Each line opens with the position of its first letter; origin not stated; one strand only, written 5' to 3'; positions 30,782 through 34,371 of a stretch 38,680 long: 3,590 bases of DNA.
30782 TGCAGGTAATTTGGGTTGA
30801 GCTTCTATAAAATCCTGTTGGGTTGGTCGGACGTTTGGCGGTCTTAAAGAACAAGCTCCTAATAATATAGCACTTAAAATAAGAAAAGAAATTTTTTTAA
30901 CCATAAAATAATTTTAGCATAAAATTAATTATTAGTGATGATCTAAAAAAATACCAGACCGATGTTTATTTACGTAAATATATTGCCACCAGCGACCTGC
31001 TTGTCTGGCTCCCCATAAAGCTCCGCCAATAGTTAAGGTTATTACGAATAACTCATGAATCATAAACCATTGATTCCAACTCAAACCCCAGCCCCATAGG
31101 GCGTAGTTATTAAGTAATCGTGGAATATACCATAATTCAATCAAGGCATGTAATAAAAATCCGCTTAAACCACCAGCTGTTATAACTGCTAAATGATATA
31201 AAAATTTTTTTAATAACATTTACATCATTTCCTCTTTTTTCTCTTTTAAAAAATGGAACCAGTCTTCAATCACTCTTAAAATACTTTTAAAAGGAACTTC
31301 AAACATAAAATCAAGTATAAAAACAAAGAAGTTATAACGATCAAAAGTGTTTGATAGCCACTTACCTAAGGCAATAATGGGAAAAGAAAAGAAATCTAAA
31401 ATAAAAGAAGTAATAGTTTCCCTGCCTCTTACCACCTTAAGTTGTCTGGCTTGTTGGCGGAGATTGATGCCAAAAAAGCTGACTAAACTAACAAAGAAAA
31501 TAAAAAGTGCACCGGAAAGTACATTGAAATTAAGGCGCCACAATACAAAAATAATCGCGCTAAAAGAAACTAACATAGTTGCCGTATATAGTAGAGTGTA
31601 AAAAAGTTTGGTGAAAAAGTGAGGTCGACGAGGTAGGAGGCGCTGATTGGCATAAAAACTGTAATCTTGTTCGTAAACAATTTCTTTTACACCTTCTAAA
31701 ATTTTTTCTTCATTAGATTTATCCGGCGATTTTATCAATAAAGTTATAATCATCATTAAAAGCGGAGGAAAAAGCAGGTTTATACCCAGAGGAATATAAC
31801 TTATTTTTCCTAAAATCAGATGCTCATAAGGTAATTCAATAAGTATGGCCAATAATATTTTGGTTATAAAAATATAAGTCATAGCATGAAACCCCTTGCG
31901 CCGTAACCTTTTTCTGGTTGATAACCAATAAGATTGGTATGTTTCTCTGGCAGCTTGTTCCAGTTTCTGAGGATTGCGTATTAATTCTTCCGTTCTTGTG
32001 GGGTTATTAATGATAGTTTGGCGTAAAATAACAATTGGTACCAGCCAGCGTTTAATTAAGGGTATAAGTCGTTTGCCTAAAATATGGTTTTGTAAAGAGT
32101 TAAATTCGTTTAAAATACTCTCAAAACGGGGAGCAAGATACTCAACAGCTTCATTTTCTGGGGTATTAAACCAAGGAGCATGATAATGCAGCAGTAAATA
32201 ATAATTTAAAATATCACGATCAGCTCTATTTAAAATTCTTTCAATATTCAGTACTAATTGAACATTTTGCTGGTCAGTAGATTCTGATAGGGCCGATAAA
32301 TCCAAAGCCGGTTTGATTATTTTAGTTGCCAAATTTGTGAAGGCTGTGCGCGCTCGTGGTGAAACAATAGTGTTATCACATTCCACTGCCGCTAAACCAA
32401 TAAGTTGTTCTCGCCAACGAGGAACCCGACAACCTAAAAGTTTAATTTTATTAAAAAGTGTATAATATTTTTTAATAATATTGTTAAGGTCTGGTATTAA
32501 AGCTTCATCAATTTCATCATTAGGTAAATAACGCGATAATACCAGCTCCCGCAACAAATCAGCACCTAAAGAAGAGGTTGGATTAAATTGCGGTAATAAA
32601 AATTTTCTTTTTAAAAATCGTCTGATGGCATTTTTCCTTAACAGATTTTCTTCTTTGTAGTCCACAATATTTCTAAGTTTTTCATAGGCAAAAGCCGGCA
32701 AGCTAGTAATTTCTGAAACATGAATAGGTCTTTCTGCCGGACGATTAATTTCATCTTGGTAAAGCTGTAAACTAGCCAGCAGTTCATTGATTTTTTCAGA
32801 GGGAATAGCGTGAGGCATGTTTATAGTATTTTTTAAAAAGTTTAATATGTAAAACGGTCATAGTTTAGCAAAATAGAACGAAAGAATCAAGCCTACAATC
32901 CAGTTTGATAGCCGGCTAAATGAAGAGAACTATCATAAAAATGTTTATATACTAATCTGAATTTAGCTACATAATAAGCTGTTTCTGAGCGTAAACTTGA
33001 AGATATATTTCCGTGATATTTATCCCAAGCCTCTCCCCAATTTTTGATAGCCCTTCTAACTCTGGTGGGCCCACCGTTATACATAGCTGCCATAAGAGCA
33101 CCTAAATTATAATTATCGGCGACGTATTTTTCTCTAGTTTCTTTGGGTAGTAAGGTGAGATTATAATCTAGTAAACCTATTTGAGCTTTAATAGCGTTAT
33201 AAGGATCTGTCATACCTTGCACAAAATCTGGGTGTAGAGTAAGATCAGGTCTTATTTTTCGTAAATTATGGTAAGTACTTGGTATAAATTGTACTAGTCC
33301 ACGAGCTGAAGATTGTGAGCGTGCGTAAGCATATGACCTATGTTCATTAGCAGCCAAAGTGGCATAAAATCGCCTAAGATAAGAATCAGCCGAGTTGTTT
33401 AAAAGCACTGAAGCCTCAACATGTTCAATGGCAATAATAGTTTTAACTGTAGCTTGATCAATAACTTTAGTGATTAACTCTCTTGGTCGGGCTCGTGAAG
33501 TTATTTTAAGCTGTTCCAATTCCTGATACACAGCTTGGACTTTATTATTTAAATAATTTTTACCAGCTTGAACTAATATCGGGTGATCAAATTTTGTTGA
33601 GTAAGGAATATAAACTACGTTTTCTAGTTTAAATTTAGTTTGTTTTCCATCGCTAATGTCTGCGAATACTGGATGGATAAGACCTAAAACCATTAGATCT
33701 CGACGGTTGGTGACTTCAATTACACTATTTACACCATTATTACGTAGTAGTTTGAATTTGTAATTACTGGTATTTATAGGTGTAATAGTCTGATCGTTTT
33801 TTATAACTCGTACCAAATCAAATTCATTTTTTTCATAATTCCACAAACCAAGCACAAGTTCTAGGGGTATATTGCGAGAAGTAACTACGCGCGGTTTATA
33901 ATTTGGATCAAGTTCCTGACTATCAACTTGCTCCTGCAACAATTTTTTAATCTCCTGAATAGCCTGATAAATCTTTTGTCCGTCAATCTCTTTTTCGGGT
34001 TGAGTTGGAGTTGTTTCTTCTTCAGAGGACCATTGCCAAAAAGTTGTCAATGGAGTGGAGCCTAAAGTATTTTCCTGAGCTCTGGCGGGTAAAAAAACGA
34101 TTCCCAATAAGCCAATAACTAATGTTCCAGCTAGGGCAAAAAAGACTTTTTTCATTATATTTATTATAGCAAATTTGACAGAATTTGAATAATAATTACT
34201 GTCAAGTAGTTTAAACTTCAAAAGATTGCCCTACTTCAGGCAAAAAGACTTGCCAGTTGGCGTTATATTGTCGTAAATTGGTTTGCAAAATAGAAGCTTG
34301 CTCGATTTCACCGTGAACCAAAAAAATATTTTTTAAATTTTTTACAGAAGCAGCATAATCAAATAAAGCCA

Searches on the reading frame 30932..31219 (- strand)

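Call 68: search_protein_families(library=pfam, proteins=[window:30932-31219:-], max_evalue=0.1)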
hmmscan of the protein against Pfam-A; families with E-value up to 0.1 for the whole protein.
window:30932-31219:- (95 aa): 1 family
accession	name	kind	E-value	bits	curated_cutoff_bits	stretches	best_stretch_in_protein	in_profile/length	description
PF10746.14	Phage_holin_2_2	-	0.087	13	25.4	0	44-66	27-49/61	Phage holin T7 family, holin superfamily II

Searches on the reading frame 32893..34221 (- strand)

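Call 37: search_protein_families(library=pfam, proteins=[window:32893-34221:-], max_evalue=0.001)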
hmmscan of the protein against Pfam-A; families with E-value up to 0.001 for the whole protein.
window:32893-34221:- (442 aa): 1 family
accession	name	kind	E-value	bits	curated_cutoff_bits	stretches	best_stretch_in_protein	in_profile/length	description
PF01464.25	SLT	-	3.8e-09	36.6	21.3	1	286-397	17-110/117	Transglycosylase SLT domain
